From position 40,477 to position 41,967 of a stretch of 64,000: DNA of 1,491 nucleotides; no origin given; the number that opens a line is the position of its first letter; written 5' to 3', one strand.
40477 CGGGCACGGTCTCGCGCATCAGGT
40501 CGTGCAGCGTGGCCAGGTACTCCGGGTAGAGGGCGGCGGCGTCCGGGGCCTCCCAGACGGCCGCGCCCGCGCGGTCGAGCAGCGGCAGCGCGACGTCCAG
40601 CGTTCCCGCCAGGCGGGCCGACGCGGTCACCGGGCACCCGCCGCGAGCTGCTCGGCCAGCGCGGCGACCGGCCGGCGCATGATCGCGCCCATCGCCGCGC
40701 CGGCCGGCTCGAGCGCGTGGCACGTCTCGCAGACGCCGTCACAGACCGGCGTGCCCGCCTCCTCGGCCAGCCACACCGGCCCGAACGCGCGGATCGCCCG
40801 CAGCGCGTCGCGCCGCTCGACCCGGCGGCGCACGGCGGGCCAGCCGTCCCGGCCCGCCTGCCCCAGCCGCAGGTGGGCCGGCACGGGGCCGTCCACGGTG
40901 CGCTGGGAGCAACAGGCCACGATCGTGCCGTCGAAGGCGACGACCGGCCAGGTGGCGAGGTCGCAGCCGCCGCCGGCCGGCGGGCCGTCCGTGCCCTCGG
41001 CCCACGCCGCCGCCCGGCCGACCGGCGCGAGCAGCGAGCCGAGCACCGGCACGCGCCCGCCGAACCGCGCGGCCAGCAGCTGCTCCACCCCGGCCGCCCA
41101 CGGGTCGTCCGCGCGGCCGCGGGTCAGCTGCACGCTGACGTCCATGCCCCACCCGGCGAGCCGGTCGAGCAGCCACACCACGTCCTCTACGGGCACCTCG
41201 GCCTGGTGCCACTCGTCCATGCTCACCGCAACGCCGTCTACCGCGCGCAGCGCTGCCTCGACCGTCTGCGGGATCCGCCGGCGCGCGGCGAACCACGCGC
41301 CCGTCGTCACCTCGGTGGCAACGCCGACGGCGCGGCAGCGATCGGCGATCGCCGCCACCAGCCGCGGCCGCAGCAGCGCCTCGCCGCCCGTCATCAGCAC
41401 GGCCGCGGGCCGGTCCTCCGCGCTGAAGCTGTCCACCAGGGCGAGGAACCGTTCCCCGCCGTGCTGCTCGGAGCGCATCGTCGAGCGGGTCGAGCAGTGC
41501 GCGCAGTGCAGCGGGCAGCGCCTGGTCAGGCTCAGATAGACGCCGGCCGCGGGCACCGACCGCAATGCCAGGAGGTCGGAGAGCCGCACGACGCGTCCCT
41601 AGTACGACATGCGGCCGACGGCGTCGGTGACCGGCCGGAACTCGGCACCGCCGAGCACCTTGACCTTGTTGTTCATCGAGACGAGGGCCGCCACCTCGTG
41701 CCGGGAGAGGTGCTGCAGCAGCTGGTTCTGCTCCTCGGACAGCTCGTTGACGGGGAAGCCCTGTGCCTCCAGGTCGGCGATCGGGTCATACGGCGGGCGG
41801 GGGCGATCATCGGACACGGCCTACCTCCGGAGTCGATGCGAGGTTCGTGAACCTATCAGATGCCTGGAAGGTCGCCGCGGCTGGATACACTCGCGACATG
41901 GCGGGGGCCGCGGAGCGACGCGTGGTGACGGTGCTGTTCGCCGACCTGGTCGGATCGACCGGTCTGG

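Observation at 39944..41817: Three-gene peptide / radical SAM / heme-oxygenase-like cassette: candidate new RiPP or peptide-derived cofactor system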

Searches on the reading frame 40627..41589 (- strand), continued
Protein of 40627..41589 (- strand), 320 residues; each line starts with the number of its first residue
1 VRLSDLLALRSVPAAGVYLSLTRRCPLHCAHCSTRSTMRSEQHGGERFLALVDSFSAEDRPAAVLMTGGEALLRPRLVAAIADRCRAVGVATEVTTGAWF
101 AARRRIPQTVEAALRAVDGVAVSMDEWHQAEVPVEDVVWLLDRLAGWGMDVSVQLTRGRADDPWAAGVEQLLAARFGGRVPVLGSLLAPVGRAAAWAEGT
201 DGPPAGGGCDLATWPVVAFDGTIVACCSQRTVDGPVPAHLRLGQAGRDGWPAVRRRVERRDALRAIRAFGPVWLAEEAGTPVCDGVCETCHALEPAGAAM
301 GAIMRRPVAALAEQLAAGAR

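Call 43: search_protein_families(library=pfam, proteins=[L008:4648-5856:+, L045:7810-8628:-, L053:6065-7051:+, L045:3903-5519:-, L070:3-1226:+, L044:1519-2712:-, L070:4888-5658:+, L045:1110-1658:+, L038:1990-2607:-, L037:11899-12984:-], max_evalue=0.001)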
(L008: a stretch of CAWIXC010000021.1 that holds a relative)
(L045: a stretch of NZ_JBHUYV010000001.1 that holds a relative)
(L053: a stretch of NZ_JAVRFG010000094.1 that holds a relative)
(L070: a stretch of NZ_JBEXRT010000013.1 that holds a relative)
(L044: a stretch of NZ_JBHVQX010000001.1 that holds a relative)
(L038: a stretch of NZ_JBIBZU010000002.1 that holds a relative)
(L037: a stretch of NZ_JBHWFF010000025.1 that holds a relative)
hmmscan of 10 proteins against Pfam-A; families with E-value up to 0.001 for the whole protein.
L008:4648-5856:+ (403 aa): 3 families
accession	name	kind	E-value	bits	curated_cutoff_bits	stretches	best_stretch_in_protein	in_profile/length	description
PF13185.12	GAF_2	-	3.6e-20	73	28.6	1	212-349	5-135/136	GAF domain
PF01590.32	GAF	-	4.2e-18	66.6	22.4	1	213-349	4-133/133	GAF domain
PF13492.12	GAF_3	-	2.7e-12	47.6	27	1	214-349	5-127/129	GAF domain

L045:7810-8628:- (273 aa): 0 families

L053:6065-7051:+ (329 aa): 1 family
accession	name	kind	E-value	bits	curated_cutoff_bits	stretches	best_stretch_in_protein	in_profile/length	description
PF00082.27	Peptidase_S8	-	1.9e-25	90.2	21.8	1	46-275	1-275/288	Subtilase family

L045:3903-5519:- (539 aa): 2 families
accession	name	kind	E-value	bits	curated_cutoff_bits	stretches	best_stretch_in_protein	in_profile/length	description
PF07690.21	MFS_1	-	2.4e-31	109.4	33.4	2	94-439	1-347/347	Major Facilitator Superfamily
PF05977.19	MFS_3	-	2.5e-12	46.4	27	1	83-392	5-313/524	Transmembrane secretion effector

L070:3-1226:+ (408 aa): 5 families
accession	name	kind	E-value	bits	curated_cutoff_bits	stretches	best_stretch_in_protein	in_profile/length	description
PF00931.28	NB-ARC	-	6.4e-13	49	23.5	1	81-260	15-202/248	NB-ARC domain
PF03704.23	BTAD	-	2.8e-10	41.1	22.1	1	2-40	108-146/146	Bacterial transcriptional activator domain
PF13191.12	AAA_16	-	1.3e-06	29.4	32.6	1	67-142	2-84/167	AAA ATPase domain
PF13401.12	AAA_22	-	3.4e-06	27.8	27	1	88-177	7-93/130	AAA domain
PF01637.24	ATPase_2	-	0.00077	19.8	33.2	0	67-126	1-59/225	ATPase domain predominantly from Archaea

L044:1519-2712:- (398 aa): 0 families

L070:4888-5658:+ (257 aa): 0 families

L045:1110-1658:+ (183 aa): 0 families

L038:1990-2607:- (206 aa): 0 families

L037:11899-12984:- (362 aa): 0 families

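Call 48: search_protein_families(library=pfam, proteins=[L011:2566-5661:-, L045:8060-11362:+], max_evalue=0.001)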
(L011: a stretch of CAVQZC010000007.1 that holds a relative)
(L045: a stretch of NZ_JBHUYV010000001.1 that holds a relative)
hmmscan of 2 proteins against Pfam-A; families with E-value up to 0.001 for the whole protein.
L011:2566-5661:- (1032 aa): 5 families
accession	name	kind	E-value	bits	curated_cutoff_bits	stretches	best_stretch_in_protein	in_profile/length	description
PF13191.12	AAA_16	-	5.2e-22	79.5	32.6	1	232-395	3-164/167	AAA ATPase domain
PF00211.25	Guanylate_cyc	-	2.3e-18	66.9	21.9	1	36-203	5-172/183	Adenylate and Guanylate cyclase catalytic domain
PF13424.12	TPR_12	-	9.5e-06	26.2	30.1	0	873-941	3-73/77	Tetratricopeptide repeat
PF13240.11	Zn_Ribbon_1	-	2.2e-05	24.5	25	1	7-28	2-23/23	zinc-ribbon domain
PF13401.12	AAA_22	-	0.00043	21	27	0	253-405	4-126/130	AAA domain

L045:8060-11362:+ (1101 aa): 6 families
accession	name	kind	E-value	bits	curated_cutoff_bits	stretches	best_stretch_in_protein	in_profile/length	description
PF00211.25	Guanylate_cyc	-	7.1e-22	78.3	21.9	1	83-261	6-181/183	Adenylate and Guanylate cyclase catalytic domain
PF13191.12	AAA_16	-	5e-20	73.1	32.6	1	278-451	1-165/167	AAA ATPase domain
PF13240.11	Zn_Ribbon_1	-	2.4e-05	24.4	25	1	50-70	2-22/23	zinc-ribbon domain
PF10571.15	UPF0547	-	0.0001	22.8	29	1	49-68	2-21/26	Uncharacterised protein family UPF0547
PF13401.12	AAA_22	-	0.00013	22.7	27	1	301-457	4-123/130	AAA domain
PF00515.34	TPR_1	-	0.00037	20.6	27.8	0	891-915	7-31/34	Tetratricopeptide repeat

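Call 49: search_protein_families(library=ncbifam, proteins=[L031:6001-7098:+, L031:7076-8107:+, L045:6001-7083:+, L020:5555-5812:+, L020:6001-7071:+, L020:7055-8083:+, L020:8088-8789:+], max_evalue=0.0001)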
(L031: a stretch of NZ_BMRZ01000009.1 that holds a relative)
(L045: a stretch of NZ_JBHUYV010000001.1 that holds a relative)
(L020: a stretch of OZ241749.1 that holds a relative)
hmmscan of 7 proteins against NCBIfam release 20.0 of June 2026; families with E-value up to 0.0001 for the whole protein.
L031:6001-7098:+ (365 aa): 8 families
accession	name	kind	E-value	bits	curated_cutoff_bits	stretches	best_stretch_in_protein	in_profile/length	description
TIGR04078.1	rSAM_yydG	equivalog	2.9e-11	43.4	300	1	18-273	4-254/309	YydG family radical SAM peptide epimerase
TIGR04133.1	rSAM_w_lipo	hypoth_equivalog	4.3e-07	29.2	425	1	12-131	21-142/350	TIGR04133 family radical SAM/SPASM protein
TIGR04546.1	rSAM_ahbC_deAc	equivalog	9.9e-07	27.9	650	1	18-94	42-118/390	12,18-didecarboxysiroheme deacetylase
TIGR04051.1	rSAM_NirJ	equivalog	4.8e-06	25.8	515.45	1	20-91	7-78/354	heme d1 biosynthesis radical SAM protein NirJ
TIGR04055.1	rSAM_NirJ2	equivalog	3.5e-05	23.5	500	1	22-95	7-79/326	putative heme d1 biosynthesis radical SAM protein NirJ2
TIGR04053.2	TIGR04053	equivalog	3.7e-05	23.2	395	1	19-89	12-84/366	TIGR04053 family radical SAM/SPASM domain-containing protein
TIGR04054.1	rSAM_NirJ1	equivalog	4.8e-05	22.1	650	1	19-93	40-114/387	putative heme d1 biosynthesis radical SAM protein NirJ1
TIGR02109.1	PQQ_syn_pqqE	equivalog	9.1e-05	21.5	381.35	0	14-103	6-96/358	pyrroloquinoline quinone biosynthesis protein PqqE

L031:7076-8107:+ (343 aa): 4 families
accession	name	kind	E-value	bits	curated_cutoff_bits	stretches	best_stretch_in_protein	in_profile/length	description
TIGR04078.1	rSAM_yydG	equivalog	1.1e-05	25.1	300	1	31-147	2-119/309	YydG family radical SAM peptide epimerase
TIGR04317.1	W_rSAM_matur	equivalog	1.9e-05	23.9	380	0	32-117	6-91/349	tungsten cofactor oxidoreductase radical SAM maturase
TIGR04349.1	rSAM_QueE_gams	hypoth_equivalog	2e-05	24.4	300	1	39-114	28-98/210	7-carboxy-7-deazaguanine synthase QueE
TIGR03977.1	rSAM_pair_HxsC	equivalog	8.9e-05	21.5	267.9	0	19-95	14-87/292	His-Xaa-Ser system radical SAM maturase HxsC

L045:6001-7083:+ (361 aa): 9 families
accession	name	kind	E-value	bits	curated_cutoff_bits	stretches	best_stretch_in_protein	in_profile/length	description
TIGR04078.1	rSAM_yydG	equivalog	5.2e-09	36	300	1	19-173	5-164/309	YydG family radical SAM peptide epimerase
TIGR04051.1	rSAM_NirJ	equivalog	5.1e-08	32.3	515.45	1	20-172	7-162/354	heme d1 biosynthesis radical SAM protein NirJ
TIGR02109.1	PQQ_syn_pqqE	equivalog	2.5e-07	29.9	381.35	1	15-131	7-119/358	pyrroloquinoline quinone biosynthesis protein PqqE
NF049973.1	radical_Rv1681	equivalog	3e-06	26.4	380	1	24-105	81-161/326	Rv1681 family radical SAM protein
TIGR04053.2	TIGR04053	equivalog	4.1e-06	26.3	395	1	21-131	14-123/366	TIGR04053 family radical SAM/SPASM domain-containing protein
TIGR04545.1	rSAM_ahbD_hemeb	equivalog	1.1e-05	25.1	500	1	21-128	6-109/339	heme b synthase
TIGR04546.1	rSAM_ahbC_deAc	equivalog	6.5e-05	21.9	650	1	20-96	44-119/390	12,18-didecarboxysiroheme deacetylase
NF045646.2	rSAM_Se_TrsS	equivalog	8.6e-05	21.2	490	0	17-79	88-150/441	radical SAM (seleno)protein TrsS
TIGR04251.1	SCM_rSAM_ScmF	equivalog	9.9e-05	21.9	400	0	14-83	3-75/353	SynChlorMet cassette radical SAM/SPASM protein ScmF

L020:5555-5812:+ (85 aa): 2 families
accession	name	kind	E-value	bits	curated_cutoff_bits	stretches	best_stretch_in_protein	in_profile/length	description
NF045560.1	aroma_sacti_dom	domain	2.9e-09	37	30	1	26-68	3-45/52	aroma-sacti cluster domain-containing protein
NF045559.1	sacti_RiPP_CxC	equivalog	2.2e-06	28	75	1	25-74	5-54/87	StsA-related sactipeptide RiPP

L020:6001-7071:+ (356 aa): 10 families
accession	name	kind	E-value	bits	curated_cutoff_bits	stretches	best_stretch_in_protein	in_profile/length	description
TIGR04078.1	rSAM_yydG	equivalog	1.6e-13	50.8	300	1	17-266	3-249/309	YydG family radical SAM peptide epimerase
TIGR04054.1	rSAM_NirJ1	equivalog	7.7e-08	31.3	650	1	14-96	35-117/387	putative heme d1 biosynthesis radical SAM protein NirJ1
TIGR04133.1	rSAM_w_lipo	hypoth_equivalog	5.1e-07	28.9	425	1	21-129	30-138/350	TIGR04133 family radical SAM/SPASM protein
TIGR04545.1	rSAM_ahbD_hemeb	equivalog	9.6e-07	28.5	500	1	18-207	3-195/339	heme b synthase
TIGR03977.1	rSAM_pair_HxsC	equivalog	1.2e-06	27.6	267.9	1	19-201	29-220/292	His-Xaa-Ser system radical SAM maturase HxsC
TIGR04546.1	rSAM_ahbC_deAc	equivalog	5.8e-06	25.3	650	1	17-94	41-118/390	12,18-didecarboxysiroheme deacetylase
TIGR04051.1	rSAM_NirJ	equivalog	6.2e-06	25.4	515.45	1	17-96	4-83/354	heme d1 biosynthesis radical SAM protein NirJ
NF038283.1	viperin_w_prok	equivalog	8e-06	25.2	180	1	17-130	4-120/281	viperin family antiviral radical SAM protein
TIGR02109.1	PQQ_syn_pqqE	equivalog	5.9e-05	22.1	381.35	0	20-128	12-117/358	pyrroloquinoline quinone biosynthesis protein PqqE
TIGR04053.2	TIGR04053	equivalog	6.8e-05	22.3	395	0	20-126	13-119/366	TIGR04053 family radical SAM/SPASM domain-containing protein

L020:7055-8083:+ (342 aa): 2 families
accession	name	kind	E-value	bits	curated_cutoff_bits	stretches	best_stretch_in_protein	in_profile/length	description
TIGR04078.1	rSAM_yydG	equivalog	4e-13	49.5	300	1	32-325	1-297/309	YydG family radical SAM peptide epimerase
TIGR03977.1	rSAM_pair_HxsC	equivalog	2.5e-09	36.5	267.9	1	24-109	17-99/292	His-Xaa-Ser system radical SAM maturase HxsC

L020:8088-8789:+ (233 aa): 0 families

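Call 61: search_solved_structures(query=L020:7055-8083:+, max_evalue=0.00001, show_alignments=1)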
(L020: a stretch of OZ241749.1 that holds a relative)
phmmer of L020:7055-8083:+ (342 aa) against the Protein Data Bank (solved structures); distinct sequences matched with E-value up to 0.00001: 3.
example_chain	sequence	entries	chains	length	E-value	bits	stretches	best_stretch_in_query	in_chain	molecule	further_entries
8ai6_A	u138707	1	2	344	1.1e-08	38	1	28-321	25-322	Putative peptide biosynthesis protein YydG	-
8ai1_A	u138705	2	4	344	1.9e-08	37.2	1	28-320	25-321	Putative peptide biosynthesis protein YydG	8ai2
8ai3_A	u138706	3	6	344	1.7e-07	34.1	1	28-154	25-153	Putative peptide biosynthesis protein YydG | Radical SAM core domain-containing protein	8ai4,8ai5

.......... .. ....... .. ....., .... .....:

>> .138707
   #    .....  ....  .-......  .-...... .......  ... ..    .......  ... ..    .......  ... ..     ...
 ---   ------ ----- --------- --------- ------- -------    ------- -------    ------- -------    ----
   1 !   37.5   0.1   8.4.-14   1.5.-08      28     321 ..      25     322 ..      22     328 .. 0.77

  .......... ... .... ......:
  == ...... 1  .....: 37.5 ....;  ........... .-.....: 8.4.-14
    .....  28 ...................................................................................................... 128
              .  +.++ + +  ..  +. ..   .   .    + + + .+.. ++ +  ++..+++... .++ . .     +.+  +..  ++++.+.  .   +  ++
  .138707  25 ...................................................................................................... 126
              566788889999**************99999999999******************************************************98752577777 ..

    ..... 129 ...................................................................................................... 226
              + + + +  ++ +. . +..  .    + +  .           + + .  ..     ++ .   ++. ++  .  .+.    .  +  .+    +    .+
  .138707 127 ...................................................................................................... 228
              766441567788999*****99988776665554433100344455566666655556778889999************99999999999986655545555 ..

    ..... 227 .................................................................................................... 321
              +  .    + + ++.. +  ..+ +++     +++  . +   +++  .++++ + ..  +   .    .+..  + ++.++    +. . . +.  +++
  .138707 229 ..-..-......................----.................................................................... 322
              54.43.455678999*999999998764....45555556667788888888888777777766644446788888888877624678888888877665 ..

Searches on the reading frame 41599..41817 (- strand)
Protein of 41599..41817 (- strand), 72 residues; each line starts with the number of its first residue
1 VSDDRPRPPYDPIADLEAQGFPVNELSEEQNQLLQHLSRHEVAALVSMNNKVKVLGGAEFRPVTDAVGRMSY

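Call 3: search_protein_families(library=pfam, proteins=[window:41599-41817:-], max_evalue=1)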
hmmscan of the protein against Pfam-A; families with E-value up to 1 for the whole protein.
window:41599-41817:- (72 aa): 0 families

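Call 4: search_protein_families(library=ncbifam, proteins=[window:41599-41817:-], max_evalue=1)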
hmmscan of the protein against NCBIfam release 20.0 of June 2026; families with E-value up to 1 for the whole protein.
window:41599-41817:- (72 aa): 2 families
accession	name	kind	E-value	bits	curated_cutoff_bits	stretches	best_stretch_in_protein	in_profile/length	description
NF045560.1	aroma_sacti_dom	domain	3.5e-09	36.8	30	1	11-51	1-41/52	aroma-sacti cluster domain-containing protein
NF045559.1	sacti_RiPP_CxC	equivalog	0.015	15.8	75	1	10-53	3-46/87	StsA-related sactipeptide RiPP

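Call 22: find_homologous_proteins(query=window:41599-41817:-, max_evalue=0.01)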
Query window:41599-41817:- (72 aa): 2 proteins with E <= 0.01 among 2 candidates.
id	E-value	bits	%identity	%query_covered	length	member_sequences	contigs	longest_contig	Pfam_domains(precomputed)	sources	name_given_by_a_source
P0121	4.3e-40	152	100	100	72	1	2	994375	-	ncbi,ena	-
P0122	8.7e-36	138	93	97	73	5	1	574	-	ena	-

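Call 55: find_encoding_contigs(protein=P0121, flank=3000, max_places=3)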
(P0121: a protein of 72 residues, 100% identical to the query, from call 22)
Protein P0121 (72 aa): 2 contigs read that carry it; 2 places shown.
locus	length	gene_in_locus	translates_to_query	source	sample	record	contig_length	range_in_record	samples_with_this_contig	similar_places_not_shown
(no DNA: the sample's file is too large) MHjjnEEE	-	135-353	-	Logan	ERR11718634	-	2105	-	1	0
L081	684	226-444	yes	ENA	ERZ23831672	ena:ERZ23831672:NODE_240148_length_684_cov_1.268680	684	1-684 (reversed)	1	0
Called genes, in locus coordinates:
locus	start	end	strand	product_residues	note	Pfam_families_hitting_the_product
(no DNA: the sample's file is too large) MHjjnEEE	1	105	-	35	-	?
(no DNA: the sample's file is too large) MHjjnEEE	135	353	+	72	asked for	-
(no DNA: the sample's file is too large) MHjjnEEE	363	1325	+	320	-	PF04055:Radical_SAM (weak)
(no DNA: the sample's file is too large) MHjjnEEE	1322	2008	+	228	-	PF14518:Haem_oxygenas_2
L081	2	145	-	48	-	?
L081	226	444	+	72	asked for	-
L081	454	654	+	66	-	-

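Call 62: find_encoding_contigs(protein=P0122, flank=2000, max_places=3)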
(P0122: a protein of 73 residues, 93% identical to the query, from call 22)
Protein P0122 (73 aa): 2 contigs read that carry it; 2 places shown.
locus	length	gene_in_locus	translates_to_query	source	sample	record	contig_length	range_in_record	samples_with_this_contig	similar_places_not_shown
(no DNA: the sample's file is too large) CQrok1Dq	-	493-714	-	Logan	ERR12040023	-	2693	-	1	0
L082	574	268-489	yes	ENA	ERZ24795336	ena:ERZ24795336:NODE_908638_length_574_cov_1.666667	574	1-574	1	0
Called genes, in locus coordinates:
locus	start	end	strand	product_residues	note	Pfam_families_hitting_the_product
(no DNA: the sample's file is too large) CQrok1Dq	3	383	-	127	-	?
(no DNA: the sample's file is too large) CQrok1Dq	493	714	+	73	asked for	-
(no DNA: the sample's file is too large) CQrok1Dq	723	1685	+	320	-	PF04055:Radical_SAM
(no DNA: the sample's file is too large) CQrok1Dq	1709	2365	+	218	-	PF14518:Haem_oxygenas_2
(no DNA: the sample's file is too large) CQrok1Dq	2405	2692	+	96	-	?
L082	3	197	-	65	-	?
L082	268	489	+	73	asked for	-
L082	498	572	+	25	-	?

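Call 66: search_protein_representatives(protein=window:41599-41817:-)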
Query: 72 residues. Proteins with E-value up to 0.001 (for the whole library): 2; up to 1e-10: 1; up to 1e-30: 1. The best 2 are listed.
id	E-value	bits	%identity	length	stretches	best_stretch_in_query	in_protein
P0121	1.4e-40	151.9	100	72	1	1-72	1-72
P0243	1.3e-05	41.5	39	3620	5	27-68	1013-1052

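Call 67: search_protein_families(library=pfam, proteins=[P0243], max_evalue=0.001)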
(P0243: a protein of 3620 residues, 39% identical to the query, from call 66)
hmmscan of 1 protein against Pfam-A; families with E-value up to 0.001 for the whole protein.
P0243 (3620 aa): 6 families
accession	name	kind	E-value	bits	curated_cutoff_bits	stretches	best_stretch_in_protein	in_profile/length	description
PF04519.19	Bactofilin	-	2.1e-22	79.6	27.9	0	107-195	2-85/98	Polymer-forming cytoskeletal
PF24681.1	Kelch_KLHDC2_KLHL20_DRC7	-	2.4e-16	60.1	50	3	1815-2002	44-221/221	KLHDC2/KLHL20/DRC7 Kelch-repeats domain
PF15893.10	DUF4739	-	8.1e-09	35.8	27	0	988-1020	160-192/235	Domain of unknown function (DUF4739)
PF13418.12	Kelch_4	-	2e-08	34.5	21.6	0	1747-1785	1-33/49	Galactose oxidase, central domain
PF13964.12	Kelch_6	-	2.6e-08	34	25.3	0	1890-1922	7-43/50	Kelch motif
PF13854.13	Kelch_HCF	-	7.9e-06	25.8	113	1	1675-1831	170-314/345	Host cell factor, Kelch-repeats domain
